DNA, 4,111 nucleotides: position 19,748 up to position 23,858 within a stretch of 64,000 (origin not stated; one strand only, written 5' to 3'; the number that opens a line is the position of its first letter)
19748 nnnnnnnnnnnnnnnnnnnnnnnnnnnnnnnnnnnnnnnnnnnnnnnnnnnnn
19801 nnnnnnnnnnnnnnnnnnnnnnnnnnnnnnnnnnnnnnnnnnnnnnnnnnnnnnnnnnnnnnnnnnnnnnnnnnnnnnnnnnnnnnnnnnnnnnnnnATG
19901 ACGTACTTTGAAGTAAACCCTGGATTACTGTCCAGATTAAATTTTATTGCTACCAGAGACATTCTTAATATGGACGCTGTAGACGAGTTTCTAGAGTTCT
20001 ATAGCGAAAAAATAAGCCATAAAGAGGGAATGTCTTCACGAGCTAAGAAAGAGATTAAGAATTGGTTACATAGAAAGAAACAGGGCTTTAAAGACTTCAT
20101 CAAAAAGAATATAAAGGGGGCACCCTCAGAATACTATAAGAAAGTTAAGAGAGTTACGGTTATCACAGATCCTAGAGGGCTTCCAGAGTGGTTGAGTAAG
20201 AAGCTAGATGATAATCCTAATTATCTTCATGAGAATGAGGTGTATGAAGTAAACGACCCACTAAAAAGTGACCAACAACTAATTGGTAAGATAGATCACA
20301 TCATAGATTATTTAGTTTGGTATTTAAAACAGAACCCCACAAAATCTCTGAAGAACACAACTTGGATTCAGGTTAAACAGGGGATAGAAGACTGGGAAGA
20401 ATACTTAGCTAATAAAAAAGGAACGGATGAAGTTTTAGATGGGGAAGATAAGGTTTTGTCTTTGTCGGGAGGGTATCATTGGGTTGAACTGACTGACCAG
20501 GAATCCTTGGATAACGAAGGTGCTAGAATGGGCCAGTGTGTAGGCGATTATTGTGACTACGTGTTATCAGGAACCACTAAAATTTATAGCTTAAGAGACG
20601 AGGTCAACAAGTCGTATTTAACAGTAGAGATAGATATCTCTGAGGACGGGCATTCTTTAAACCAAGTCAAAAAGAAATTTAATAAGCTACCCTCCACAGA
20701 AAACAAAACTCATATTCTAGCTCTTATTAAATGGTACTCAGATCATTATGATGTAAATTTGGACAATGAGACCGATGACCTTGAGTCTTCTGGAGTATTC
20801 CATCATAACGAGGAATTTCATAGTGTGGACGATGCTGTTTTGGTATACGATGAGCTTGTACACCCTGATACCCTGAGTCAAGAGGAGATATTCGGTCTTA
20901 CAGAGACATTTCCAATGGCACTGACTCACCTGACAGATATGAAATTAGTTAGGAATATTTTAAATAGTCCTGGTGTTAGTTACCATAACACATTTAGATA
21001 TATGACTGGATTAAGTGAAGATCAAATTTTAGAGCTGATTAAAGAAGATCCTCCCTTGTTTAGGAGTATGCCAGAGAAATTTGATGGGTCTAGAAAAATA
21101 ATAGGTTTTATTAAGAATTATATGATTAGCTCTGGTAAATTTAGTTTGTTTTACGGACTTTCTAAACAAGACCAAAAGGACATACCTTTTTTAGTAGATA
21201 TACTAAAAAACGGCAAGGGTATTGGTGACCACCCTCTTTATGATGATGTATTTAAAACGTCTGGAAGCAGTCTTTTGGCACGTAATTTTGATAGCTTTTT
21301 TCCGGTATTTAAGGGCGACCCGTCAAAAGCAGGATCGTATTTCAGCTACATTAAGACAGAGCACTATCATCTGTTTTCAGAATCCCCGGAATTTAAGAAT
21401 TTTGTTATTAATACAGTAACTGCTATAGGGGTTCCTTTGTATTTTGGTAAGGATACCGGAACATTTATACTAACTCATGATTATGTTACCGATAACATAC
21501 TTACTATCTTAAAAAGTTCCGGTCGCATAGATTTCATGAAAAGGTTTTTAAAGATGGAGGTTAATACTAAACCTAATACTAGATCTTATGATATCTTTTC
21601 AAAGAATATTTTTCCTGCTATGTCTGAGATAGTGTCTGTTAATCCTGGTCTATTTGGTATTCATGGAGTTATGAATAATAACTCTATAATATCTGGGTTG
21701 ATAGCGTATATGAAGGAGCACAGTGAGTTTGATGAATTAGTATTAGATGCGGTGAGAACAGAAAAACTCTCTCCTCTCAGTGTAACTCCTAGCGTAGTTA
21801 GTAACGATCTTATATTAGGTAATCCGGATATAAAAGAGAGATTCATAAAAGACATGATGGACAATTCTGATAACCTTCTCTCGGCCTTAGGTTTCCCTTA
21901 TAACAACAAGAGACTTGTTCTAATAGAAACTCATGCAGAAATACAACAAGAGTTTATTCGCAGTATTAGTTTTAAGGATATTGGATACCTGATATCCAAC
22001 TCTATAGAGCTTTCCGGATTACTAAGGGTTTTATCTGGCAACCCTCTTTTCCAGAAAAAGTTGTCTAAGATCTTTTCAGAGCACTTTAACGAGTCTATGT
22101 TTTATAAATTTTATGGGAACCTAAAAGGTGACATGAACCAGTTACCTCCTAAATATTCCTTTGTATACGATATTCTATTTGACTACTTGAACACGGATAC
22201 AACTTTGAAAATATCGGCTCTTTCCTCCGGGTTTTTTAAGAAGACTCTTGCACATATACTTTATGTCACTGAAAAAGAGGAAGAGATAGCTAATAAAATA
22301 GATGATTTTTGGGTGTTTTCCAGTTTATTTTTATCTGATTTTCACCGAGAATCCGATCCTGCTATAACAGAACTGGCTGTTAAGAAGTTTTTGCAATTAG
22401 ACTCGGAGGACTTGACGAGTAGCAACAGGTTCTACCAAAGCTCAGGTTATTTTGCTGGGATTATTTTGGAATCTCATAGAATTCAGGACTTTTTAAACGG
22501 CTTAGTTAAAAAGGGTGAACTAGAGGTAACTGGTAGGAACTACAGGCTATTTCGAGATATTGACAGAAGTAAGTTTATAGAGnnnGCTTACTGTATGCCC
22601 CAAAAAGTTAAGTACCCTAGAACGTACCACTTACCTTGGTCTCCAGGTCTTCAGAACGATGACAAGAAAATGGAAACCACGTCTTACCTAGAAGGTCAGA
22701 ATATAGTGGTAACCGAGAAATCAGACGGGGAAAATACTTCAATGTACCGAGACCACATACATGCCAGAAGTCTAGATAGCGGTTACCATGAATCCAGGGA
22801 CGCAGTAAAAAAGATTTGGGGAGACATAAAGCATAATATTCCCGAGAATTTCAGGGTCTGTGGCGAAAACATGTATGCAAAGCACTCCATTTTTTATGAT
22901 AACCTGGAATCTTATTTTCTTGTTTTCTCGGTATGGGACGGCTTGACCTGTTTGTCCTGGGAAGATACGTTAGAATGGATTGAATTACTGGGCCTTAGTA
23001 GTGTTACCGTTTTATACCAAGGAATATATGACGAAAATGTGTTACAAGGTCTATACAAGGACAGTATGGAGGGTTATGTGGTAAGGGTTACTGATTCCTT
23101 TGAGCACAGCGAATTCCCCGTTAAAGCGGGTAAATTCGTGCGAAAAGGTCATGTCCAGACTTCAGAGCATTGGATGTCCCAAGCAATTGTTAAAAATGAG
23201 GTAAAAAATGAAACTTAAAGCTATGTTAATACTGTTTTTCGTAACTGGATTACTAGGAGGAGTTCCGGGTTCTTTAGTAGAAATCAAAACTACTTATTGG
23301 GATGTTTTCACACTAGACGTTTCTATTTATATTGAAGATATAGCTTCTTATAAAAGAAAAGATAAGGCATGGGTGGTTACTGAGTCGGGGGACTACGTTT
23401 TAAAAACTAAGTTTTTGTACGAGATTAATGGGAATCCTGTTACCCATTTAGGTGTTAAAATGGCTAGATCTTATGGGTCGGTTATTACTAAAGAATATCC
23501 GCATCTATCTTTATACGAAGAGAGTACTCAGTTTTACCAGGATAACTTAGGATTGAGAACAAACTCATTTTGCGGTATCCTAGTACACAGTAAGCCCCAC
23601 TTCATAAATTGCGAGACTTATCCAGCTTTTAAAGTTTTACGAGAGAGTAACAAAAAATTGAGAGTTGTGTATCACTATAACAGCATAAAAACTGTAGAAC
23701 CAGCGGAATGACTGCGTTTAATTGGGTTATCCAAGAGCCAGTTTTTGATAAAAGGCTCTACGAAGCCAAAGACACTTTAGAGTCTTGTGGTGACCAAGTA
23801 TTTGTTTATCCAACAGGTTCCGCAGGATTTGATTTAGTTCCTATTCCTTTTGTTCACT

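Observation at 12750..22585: Three tandem, translationally coupled giant paralogs sharing an N-terminal module with an HCVGxYC motif and carrying unrelated C-terminal regions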

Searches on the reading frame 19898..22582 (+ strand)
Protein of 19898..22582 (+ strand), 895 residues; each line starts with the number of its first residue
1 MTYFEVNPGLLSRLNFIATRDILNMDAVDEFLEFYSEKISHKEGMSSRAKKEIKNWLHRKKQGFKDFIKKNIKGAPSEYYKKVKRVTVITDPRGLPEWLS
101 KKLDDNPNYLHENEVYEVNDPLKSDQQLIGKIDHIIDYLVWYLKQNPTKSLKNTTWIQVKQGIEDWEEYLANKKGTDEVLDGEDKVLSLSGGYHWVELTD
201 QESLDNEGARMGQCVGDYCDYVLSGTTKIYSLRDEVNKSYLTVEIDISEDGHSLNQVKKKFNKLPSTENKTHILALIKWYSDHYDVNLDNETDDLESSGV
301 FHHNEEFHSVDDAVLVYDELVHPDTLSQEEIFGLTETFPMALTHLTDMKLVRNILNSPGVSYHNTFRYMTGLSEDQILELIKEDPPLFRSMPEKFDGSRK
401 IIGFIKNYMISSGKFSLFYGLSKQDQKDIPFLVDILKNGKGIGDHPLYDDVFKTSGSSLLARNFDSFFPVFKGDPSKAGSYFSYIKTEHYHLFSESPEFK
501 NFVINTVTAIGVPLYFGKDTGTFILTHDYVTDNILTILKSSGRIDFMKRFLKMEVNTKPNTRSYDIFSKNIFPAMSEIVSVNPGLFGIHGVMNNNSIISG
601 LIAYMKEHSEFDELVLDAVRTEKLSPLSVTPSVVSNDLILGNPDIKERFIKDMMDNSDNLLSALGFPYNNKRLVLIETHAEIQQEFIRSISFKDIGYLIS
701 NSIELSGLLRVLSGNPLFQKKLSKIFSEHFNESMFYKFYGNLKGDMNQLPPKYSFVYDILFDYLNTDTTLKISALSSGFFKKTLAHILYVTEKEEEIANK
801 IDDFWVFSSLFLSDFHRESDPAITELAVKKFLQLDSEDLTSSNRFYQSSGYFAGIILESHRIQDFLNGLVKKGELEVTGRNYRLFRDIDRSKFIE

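Call 6: search_protein_families(library=pfam, proteins=[window:19898-22582:+], max_evalue=0.1)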
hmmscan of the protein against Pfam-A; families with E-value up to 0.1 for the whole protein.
window:19898-22582:+ (895 aa): 2 families
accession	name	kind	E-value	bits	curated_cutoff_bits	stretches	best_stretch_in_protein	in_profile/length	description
PF14284.11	PcfJ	-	1.8e-07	31.5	25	1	196-270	69-143/147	PcfJ-like protein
PF08672.17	ANAPC2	-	0.0053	17.7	23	1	858-884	34-60/60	Anaphase promoting complex (APC) subunit 2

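Call 8: search_protein_families(library=phrogs, proteins=[window:19898-22582:+], max_evalue=0.01)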
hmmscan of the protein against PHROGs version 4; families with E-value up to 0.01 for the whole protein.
window:19898-22582:+ (895 aa): 4 families
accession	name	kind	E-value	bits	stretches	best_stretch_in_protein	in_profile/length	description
phrog_3169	-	unknown function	1e-06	29.1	1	199-274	387-460/474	-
phrog_9253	-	unknown function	0.00019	20.6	1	197-252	706-763/819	-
phrog_8470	-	unknown function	0.0002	21.3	1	196-247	467-520/567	-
phrog_16315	-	unknown function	0.0017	18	1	181-295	416-527/532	-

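Call 73: search_protein_families(library=ncbifam, proteins=[window:19898-22582:+], max_evalue=0.01)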
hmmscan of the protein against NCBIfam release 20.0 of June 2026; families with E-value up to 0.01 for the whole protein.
window:19898-22582:+ (895 aa): 0 families

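Call 74: search_protein_families(library=padloc, proteins=[window:19898-22582:+], max_evalue=0.01)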
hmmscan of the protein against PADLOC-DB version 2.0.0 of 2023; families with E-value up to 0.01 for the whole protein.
window:19898-22582:+ (895 aa): 0 families

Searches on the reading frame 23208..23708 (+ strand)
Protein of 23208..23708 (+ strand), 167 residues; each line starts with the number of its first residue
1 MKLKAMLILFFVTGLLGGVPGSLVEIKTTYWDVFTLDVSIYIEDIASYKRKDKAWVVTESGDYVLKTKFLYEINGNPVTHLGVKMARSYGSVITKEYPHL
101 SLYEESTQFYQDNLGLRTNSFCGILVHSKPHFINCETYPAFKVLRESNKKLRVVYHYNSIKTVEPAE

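Call 6: search_protein_families(library=pfam, proteins=[window:23208-23708:+], max_evalue=0.1)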
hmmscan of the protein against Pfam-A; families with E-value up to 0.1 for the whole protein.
window:23208-23708:+ (167 aa): 1 family
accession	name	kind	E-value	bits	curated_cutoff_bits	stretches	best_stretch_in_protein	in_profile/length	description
PF22677.2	Ble-like_N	-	0.018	15.3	24.5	1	104-120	13-29/41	Bleomycin resistance protein-like N-terminal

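Call 8: search_protein_families(library=phrogs, proteins=[window:23208-23708:+], max_evalue=0.01)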
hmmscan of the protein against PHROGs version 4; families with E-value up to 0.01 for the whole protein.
window:23208-23708:+ (167 aa): 0 families

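Call 73: search_protein_families(library=ncbifam, proteins=[window:23208-23708:+], max_evalue=0.01)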
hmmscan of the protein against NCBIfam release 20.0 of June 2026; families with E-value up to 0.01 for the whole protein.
window:23208-23708:+ (167 aa): 0 families

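Call 74: search_protein_families(library=padloc, proteins=[window:23208-23708:+], max_evalue=0.01)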
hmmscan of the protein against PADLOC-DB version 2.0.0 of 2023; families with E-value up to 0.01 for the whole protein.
window:23208-23708:+ (167 aa): 0 families
